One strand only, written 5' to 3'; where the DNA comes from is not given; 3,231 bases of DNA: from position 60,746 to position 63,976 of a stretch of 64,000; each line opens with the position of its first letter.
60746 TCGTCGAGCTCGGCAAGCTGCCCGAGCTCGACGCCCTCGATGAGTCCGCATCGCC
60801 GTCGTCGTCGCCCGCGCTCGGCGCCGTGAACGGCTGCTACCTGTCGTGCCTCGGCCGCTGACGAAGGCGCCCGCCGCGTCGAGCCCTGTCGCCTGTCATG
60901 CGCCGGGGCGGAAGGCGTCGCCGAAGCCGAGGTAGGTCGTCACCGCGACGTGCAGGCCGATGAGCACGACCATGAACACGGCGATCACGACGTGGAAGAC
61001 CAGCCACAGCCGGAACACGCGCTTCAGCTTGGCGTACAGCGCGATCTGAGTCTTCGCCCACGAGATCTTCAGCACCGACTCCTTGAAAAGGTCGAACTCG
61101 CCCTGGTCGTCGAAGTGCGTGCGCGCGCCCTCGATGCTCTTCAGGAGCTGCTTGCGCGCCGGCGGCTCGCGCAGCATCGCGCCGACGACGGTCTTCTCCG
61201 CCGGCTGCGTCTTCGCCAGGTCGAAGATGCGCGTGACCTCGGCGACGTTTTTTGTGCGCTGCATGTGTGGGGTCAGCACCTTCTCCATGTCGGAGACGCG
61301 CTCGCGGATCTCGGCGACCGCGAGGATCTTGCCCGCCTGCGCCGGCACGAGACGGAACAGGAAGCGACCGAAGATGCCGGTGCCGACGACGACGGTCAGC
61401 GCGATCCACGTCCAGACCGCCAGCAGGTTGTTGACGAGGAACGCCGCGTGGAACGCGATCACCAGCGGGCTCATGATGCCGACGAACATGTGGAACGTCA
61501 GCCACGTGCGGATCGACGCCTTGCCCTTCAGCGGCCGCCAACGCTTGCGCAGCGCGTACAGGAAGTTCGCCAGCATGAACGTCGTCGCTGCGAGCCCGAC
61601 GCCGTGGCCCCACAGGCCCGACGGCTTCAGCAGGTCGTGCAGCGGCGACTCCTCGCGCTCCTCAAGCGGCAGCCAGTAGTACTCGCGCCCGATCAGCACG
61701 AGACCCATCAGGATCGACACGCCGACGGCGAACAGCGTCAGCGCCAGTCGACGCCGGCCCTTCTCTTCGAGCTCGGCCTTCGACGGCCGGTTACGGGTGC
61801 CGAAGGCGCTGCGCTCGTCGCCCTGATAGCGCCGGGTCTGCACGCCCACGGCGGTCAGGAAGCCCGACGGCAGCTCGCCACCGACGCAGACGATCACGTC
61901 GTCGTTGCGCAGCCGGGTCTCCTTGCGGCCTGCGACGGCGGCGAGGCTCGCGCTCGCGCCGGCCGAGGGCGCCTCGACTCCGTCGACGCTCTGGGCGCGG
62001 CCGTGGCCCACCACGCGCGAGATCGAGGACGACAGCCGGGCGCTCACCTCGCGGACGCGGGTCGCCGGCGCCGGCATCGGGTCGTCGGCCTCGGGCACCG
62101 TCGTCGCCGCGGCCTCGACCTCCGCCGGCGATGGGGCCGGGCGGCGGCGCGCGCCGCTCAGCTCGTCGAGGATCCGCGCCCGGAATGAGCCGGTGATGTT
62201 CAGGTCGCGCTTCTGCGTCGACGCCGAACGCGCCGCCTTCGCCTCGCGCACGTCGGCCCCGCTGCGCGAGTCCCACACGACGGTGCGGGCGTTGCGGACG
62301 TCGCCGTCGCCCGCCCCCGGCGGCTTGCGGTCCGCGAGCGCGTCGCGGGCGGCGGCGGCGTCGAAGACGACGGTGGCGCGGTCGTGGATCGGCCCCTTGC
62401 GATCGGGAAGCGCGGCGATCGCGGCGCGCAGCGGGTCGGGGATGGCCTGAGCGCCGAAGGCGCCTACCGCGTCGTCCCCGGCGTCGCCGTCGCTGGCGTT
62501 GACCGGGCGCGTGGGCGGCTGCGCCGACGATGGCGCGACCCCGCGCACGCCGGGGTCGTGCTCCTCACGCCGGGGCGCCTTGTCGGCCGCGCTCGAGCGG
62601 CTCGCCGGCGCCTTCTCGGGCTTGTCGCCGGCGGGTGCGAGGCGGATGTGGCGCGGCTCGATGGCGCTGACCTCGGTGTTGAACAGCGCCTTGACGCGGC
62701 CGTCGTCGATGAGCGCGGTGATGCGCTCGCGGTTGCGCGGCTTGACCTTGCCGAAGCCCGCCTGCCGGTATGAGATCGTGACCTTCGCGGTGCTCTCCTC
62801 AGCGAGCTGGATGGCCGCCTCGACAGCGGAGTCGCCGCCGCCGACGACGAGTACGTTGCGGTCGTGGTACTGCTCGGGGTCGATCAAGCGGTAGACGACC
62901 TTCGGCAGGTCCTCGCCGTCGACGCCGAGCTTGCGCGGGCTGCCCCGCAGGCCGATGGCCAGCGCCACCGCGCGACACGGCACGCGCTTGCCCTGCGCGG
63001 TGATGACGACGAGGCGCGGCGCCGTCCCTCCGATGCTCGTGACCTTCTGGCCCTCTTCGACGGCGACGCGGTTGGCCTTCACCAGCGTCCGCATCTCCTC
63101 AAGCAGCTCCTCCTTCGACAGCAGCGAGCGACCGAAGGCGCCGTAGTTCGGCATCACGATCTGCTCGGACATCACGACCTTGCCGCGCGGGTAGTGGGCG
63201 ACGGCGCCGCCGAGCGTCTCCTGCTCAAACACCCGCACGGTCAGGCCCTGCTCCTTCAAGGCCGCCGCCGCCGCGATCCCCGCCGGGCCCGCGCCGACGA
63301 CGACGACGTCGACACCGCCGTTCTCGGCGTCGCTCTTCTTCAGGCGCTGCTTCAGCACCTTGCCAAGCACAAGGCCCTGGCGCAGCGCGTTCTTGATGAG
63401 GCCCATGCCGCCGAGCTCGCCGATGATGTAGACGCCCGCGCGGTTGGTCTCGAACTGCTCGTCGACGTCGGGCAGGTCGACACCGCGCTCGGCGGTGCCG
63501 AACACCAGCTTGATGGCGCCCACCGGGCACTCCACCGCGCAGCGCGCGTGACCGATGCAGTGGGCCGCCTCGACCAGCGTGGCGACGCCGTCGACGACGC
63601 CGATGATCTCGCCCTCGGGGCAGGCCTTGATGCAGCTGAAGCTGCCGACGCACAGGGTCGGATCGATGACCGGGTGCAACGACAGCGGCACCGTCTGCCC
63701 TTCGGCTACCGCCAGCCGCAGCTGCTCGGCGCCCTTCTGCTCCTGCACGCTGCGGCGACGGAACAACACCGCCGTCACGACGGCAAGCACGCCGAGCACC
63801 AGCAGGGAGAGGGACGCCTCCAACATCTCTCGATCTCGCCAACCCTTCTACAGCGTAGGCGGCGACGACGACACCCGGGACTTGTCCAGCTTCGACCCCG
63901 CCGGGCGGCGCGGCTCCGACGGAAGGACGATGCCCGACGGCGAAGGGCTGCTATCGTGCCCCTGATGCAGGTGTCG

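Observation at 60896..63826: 976-aa ferredoxin - flavin oxidoreductase - linker - membrane-domain fusion protein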

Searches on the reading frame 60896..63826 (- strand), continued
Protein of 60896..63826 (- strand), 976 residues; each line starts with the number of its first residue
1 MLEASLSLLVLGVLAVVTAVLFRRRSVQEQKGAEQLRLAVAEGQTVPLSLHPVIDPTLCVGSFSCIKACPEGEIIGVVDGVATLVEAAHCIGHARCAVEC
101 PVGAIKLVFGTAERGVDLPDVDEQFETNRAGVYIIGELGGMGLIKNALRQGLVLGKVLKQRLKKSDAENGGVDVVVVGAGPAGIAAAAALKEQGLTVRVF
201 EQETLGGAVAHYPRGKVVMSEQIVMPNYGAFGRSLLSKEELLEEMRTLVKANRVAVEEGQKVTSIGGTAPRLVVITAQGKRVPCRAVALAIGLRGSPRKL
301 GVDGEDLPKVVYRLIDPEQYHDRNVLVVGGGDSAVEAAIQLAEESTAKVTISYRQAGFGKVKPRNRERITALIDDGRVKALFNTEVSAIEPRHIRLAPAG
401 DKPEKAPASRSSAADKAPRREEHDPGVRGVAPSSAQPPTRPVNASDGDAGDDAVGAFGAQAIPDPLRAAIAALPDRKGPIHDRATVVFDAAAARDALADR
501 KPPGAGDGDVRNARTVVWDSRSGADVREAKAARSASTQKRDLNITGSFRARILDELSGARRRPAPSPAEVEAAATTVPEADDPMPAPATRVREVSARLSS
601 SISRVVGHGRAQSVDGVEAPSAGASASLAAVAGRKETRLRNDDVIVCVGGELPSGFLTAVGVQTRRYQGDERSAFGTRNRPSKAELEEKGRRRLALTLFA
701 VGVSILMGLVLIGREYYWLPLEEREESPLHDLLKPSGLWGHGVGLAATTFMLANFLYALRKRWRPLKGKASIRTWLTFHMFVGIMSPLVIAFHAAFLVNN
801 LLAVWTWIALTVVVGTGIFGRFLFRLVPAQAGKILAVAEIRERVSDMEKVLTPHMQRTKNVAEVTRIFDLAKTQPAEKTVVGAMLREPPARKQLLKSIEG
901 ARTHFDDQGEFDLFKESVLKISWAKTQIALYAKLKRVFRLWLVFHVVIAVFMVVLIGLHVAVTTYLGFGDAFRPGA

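Call 73: fold_search(model_id=the predicted structure, library=pdb)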
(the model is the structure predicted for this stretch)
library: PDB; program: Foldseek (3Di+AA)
matches with E <= 10: 1719; with E <= 0.001: 562
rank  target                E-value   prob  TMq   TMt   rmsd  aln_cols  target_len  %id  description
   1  7a7b_A                8.2e-16  1.00  0.20  0.54   5.3       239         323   24  Bacillithiol Disulfide Reductase Bdr (YpdA) from Staphylococcus aureus (released 2020-12-30)
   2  7apr_B                9.5e-16  1.00  0.20  0.54   4.8       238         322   24  Bacillithiol Disulfide Reductase Bdr (YpdA) from Staphylococcus aureus (released 2020-12-30)
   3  7a76_C                6.4e-15  1.00  0.19  0.52   5.6       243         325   25  Bacillithiol Disulfide Reductase Bdr (YpdA) from Bacillus cereus (released 2020-12-30)
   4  7a76_A                1.1e-14  1.00  0.20  0.53   5.4       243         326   25  Bacillithiol Disulfide Reductase Bdr (YpdA) from Bacillus cereus (released 2020-12-30)
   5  7apr_H                5.8e-14  1.00  0.19  0.53   5.8       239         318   25  Bacillithiol Disulfide Reductase Bdr (YpdA) from Staphylococcus aureus (released 2020-12-30)
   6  7a76_D                6.5e-14  1.00  0.20  0.54   4.9       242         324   25  Bacillithiol Disulfide Reductase Bdr (YpdA) from Bacillus cereus (released 2020-12-30)
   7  2zbw_A                4.2e-13  1.00  0.18  0.47   5.8       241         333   25  Crystal structure of thioredoxin reductase-like protein from Thermus thermophilus HB8 (released 2007-11-13)
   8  5ygq_B                6.9e-12  1.00  0.14  0.34   9.6       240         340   22  Crystal Structure of Ferredoxin NADP+ Oxidoreductase from Rhodopseudomonas palustris (released 2018-09-26)
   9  7jyp                  7.3e-12  1.00  0.16  0.44   6.9       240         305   27  Structure of thioredoxin reductase from the thermophilic eubacterium Thermosipho africanus TCF52B (released 2021-10-06)
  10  2zbw_B                8.1e-12  1.00  0.16  0.38   8.0       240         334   24  Crystal structure of thioredoxin reductase-like protein from Thermus thermophilus HB8 (released 2007-11-13)
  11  5uth                  8.5e-12  1.00  0.16  0.44   7.7       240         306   29  Crystal structure of thioredoxin reductase from Mycobacterium smegmatis in complex with FAD (released 2017-03-08)
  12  6a4j_A                9.8e-12  1.00  0.14  0.35   9.9       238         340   24  Crystal structure of Thioredoxin reductase 2 from Staphylococcus aureus (released 2018-07-11)
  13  1fl2                  1.3e-11  1.00  0.16  0.43   8.1       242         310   23  CATALYTIC CORE COMPONENT OF THE ALKYLHYDROPEROXIDE REDUCTASE AHPF FROM E.COLI (released 2001-03-21)
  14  8cci                  1.4e-11  1.00  0.16  0.45   7.5       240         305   29  Crystal structure of Mycobacterium smegmatis thioredoxin reductase (released 2023-07-26)
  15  6a4j_B                1.5e-11  1.00  0.14  0.35  10.2       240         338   23  Crystal structure of Thioredoxin reductase 2 from Staphylococcus aureus (released 2018-07-11)
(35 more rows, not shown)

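Call 76: find_encoding_contigs(protein=P0005, flank=8000, max_places=1)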
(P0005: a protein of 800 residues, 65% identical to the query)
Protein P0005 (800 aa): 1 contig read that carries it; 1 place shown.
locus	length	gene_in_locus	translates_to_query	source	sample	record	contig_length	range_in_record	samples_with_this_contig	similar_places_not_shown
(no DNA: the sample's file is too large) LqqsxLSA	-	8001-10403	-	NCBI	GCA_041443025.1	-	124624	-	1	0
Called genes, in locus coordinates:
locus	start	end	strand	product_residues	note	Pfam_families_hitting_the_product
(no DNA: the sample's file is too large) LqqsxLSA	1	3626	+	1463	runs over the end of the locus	-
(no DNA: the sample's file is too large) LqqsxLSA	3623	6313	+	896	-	PF02085:Cytochrom_CIII (faint), PF14522:Cytochrome_C7 (faint), PF14537:Cytochrom_c3_2 (faint)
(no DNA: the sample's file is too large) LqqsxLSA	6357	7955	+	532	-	-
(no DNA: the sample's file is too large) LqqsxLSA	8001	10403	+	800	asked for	PF03486:HI0933_like (faint), PF13237:Fer4_10 (weak), PF00070:Pyr_redox (faint), PF00890:FAD_binding_2 (weak), PF07992:Pyr_redox_2, PF12831:FAD_oxidored (weak), PF13738:Pyr_redox_3, PF13450:NAD_binding_8 (weak), +3 more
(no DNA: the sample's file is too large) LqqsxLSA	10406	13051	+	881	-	PF02085:Cytochrom_CIII (faint), PF14537:Cytochrom_c3_2 (faint), PF22113:Mtrc-MtrF_II-IV_dom (faint), PF14522:Cytochrome_C7 (weak)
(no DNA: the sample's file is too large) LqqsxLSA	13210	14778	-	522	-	PF16697:Yop-YscD_cpl, PF00498:FHA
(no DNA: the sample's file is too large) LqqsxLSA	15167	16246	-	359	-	-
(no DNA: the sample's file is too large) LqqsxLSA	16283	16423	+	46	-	-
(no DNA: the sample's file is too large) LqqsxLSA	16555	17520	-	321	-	-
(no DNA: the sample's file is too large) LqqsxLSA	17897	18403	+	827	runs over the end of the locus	PF13091:PLDc_2, PF00614:PLDc (faint), PF13091:PLDc_2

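Call 77: find_encoding_contigs(protein=P0012, flank=8000, max_places=1)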
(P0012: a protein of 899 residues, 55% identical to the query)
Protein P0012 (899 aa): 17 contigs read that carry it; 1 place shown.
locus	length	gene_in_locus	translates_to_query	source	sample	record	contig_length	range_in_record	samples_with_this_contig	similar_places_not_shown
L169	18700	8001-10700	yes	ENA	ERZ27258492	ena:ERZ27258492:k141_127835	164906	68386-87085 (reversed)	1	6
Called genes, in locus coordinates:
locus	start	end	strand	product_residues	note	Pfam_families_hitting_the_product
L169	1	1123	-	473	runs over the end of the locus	PF25275:Golvesin_C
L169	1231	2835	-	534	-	PF00890:FAD_binding_2 (faint), PF01266:DAO (faint), PF00732:GMC_oxred_N, PF05199:GMC_oxred_C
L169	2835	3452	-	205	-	PF13618:Gluconate_2-dh3 (weak)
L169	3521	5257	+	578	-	PF02776:TPP_enzyme_N, PF00205:TPP_enzyme_M, PF02775:TPP_enzyme_C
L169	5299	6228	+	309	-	PF02085:Cytochrom_CIII (faint)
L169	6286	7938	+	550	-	-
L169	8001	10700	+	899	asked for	PF13237:Fer4_10 (weak), PF03486:HI0933_like (faint), PF01134:GIDA (faint), PF00890:FAD_binding_2 (weak), PF07992:Pyr_redox_2, PF12831:FAD_oxidored, PF13450:NAD_binding_8 (weak), PF13738:Pyr_redox_3, +3 more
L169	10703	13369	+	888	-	PF14537:Cytochrom_c3_2 (faint), PF02085:Cytochrom_CIII (faint), PF14522:Cytochrome_C7 (weak), PF22113:Mtrc-MtrF_II-IV_dom (weak)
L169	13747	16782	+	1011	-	-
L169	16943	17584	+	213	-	-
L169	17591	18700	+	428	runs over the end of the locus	-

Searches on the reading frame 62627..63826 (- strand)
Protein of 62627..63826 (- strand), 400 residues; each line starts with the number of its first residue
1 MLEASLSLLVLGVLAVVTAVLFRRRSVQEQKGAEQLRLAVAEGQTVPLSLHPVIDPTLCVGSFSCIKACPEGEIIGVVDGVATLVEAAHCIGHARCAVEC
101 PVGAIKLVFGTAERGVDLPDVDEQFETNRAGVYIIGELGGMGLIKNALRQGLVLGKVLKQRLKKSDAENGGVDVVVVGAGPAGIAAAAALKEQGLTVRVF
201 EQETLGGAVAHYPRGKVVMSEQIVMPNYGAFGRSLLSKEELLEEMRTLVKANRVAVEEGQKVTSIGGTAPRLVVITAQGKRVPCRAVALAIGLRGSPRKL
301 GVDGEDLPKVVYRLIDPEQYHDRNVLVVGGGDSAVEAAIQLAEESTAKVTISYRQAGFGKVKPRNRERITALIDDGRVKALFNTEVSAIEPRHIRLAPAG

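Call 74: search_solved_structures(query=window:62627-63826:-, max_evalue=0.001, show_alignments=1)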
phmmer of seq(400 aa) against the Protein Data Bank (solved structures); distinct sequences matched with E-value up to 0.001: 54.
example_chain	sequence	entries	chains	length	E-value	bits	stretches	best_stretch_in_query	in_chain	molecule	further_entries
7a7b_A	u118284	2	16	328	2.4e-21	79.6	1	172-389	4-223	YpdA family putative bacillithiol disulfide reductase Bdr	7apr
7a76_A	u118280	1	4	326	1.4e-19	73.8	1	174-390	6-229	THIOREDOXIN REDUCTASE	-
9xub_A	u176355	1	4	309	2.8e-12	49.8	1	172-373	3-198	Thioredoxin reductase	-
2a87_A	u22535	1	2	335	3.1e-12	49.6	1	172-373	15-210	Thioredoxin reductase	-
2zbw_A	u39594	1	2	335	5e-12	49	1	172-390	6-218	Thioredoxin reductase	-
5uth_A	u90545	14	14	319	2.3e-10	43.5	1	173-390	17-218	Thioredoxin reductase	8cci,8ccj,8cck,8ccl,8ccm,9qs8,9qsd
2q7v_A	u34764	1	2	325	7.7e-10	41.8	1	172-356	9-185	Thioredoxin reductase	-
5uwy_A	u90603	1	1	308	3e-09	39.8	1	169-356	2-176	Thioredoxin reductase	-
4up3_A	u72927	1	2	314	3.7e-09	39.5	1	173-390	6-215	THIOREDOXIN REDUCTASE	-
4a5l_A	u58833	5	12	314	4.2e-09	39.4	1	173-390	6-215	THIOREDOXIN REDUCTASE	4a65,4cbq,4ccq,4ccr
4zn0_A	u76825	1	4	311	7.4e-09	38.5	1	172-354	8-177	Thioredoxin reductase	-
5ygq_A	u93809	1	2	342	8e-09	38.4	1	172-379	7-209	Ferredoxin--NADP reductase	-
7jyp_A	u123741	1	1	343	2.4e-08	36.8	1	172-344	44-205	Thioredoxin reductase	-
3ab1_A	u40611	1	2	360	1e-07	34.8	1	173-391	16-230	Ferredoxin--NADP reductase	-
7aaw_A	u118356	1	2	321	1.2e-07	34.5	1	169-355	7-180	Thioredoxin reductase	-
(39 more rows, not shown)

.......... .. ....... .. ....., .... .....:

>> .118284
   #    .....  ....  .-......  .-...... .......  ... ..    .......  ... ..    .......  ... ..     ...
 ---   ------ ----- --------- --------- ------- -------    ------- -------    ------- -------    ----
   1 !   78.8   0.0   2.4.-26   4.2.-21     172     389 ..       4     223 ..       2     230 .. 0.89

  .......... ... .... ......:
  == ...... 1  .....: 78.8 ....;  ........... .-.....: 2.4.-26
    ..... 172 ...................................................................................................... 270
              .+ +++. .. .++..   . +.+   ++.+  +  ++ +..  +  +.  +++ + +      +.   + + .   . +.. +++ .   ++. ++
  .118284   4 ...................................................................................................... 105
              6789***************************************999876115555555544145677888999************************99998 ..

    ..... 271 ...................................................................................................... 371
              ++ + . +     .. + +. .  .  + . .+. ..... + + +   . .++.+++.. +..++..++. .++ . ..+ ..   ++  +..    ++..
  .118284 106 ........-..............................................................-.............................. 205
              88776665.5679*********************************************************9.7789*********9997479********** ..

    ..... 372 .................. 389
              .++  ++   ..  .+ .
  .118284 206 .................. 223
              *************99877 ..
